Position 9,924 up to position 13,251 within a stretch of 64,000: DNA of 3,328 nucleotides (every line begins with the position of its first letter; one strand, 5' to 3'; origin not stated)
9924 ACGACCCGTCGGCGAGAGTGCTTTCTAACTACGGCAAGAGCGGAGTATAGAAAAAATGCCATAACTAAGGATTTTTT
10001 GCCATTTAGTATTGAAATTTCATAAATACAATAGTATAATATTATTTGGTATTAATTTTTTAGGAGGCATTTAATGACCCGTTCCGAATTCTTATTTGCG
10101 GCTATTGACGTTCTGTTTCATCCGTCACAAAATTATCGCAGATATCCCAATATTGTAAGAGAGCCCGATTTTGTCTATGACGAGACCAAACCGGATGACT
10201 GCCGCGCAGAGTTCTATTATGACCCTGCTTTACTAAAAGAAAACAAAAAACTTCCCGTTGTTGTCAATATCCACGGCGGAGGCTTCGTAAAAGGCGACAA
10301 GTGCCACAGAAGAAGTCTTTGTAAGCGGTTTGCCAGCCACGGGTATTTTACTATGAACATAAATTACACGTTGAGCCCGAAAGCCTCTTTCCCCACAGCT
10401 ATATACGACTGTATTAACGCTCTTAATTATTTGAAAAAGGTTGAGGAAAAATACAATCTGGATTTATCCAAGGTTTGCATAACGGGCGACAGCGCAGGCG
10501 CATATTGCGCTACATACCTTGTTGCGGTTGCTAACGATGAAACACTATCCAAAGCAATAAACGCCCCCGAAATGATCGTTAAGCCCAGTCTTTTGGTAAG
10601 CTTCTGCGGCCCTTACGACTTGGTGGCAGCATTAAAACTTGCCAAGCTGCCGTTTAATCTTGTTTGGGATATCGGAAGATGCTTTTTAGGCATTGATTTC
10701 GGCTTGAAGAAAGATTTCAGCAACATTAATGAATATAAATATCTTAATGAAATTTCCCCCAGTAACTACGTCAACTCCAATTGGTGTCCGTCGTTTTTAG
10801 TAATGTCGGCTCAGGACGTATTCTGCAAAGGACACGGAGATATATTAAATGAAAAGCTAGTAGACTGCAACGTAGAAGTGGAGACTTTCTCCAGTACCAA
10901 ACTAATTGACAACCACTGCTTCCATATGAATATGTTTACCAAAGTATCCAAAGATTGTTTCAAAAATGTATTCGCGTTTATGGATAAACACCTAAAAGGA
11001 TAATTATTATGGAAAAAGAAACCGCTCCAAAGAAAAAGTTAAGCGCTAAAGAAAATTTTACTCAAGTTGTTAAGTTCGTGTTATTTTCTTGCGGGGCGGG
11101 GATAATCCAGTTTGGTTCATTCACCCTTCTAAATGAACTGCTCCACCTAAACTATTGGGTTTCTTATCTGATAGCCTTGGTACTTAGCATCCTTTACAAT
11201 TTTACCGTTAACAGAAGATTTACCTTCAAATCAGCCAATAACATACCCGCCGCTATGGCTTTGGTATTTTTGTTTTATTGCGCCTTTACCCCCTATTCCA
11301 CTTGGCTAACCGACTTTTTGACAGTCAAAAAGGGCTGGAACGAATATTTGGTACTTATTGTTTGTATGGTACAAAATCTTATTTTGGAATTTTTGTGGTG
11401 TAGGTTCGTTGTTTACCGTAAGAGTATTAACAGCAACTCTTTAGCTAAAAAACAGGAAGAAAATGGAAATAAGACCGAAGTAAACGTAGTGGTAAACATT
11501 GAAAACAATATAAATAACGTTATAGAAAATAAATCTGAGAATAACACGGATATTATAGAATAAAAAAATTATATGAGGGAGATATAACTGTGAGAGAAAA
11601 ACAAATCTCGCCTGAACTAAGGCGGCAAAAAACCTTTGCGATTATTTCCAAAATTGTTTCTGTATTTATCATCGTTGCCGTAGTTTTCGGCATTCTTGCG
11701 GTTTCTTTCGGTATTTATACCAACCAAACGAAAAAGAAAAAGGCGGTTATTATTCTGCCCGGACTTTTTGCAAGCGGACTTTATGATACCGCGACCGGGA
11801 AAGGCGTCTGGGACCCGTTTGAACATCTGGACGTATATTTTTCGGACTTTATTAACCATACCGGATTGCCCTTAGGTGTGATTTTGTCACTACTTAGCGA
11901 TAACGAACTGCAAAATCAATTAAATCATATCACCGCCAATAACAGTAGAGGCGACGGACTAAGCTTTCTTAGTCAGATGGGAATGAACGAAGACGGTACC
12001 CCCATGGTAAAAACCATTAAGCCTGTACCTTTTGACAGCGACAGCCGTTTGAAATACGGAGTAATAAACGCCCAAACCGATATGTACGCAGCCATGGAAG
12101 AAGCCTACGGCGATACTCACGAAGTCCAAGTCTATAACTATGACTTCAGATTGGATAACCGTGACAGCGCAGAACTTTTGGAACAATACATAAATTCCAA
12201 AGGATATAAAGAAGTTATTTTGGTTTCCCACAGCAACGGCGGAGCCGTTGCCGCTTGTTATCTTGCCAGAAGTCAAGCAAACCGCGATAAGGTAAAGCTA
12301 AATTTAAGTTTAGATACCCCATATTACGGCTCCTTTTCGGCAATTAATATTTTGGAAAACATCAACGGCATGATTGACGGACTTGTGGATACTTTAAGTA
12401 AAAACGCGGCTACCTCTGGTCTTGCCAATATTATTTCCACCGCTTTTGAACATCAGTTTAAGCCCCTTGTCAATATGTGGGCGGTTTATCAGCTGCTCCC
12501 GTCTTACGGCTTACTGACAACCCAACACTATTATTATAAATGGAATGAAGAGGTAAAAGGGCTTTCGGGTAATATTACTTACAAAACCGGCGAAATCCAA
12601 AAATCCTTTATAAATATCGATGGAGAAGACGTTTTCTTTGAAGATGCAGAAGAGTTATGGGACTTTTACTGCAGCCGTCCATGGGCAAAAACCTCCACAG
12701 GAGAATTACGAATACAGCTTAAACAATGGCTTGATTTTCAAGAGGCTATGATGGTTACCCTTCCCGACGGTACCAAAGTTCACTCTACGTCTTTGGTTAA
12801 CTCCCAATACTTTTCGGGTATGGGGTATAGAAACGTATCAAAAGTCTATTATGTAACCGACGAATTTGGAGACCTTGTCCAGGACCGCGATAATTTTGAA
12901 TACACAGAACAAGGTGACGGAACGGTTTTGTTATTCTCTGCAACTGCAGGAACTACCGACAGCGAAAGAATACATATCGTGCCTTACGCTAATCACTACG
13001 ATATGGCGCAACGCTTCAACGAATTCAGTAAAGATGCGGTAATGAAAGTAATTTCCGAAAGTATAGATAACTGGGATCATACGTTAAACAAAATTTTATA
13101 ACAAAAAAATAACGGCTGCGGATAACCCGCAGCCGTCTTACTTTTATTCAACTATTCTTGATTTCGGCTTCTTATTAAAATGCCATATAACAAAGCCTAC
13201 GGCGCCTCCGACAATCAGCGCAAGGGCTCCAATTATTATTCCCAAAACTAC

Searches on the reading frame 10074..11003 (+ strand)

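Call 10: search_protein_families(library=pfam, proteins=[window:10074-11003:+], max_evalue=0.001)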
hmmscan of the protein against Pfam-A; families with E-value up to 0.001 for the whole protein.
window:10074-11003:+ (309 aa): 3 families
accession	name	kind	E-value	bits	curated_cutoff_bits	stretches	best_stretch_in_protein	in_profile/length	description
PF20434.5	BD-FAE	-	4.9e-32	111.6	26.8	1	55-249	8-201/215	BD-FAE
PF07859.19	Abhydrolase_3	-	7.1e-22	78.6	25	1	63-277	1-204/210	alpha/beta hydrolase fold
PF00135.34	COesterase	-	6.1e-08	32.5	27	1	49-156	91-207/515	Carboxylesterase family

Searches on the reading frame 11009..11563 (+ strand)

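Call 10: search_protein_families(library=pfam, proteins=[window:11009-11563:+], max_evalue=0.001)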
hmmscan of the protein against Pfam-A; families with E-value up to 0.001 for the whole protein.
window:11009-11563:+ (184 aa): 1 family
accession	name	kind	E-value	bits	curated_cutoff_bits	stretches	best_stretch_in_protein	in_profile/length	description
PF04138.20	GtrA_DPMS_TM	-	3.5e-11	43.8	26.1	1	22-135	1-116/117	GtrA/DPMS, transmembrane domain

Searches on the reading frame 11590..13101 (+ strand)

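Call 10: search_protein_families(library=pfam, proteins=[window:11590-13101:+], max_evalue=0.001)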
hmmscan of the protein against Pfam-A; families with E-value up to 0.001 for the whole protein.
window:11590-13101:+ (503 aa): 3 families
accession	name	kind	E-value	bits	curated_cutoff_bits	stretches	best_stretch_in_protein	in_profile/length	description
PF02450.21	LCAT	-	1e-08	35.3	21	1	177-452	85-357/392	Lecithin:cholesterol acyltransferase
PF07819.20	PGAP1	-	3.3e-05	24.2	24.3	1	196-268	79-153/233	PGAP1-like alpha/beta domain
PF00561.26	Abhydrolase_1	-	0.00016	21.9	25.8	0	190-236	52-95/245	alpha/beta hydrolase fold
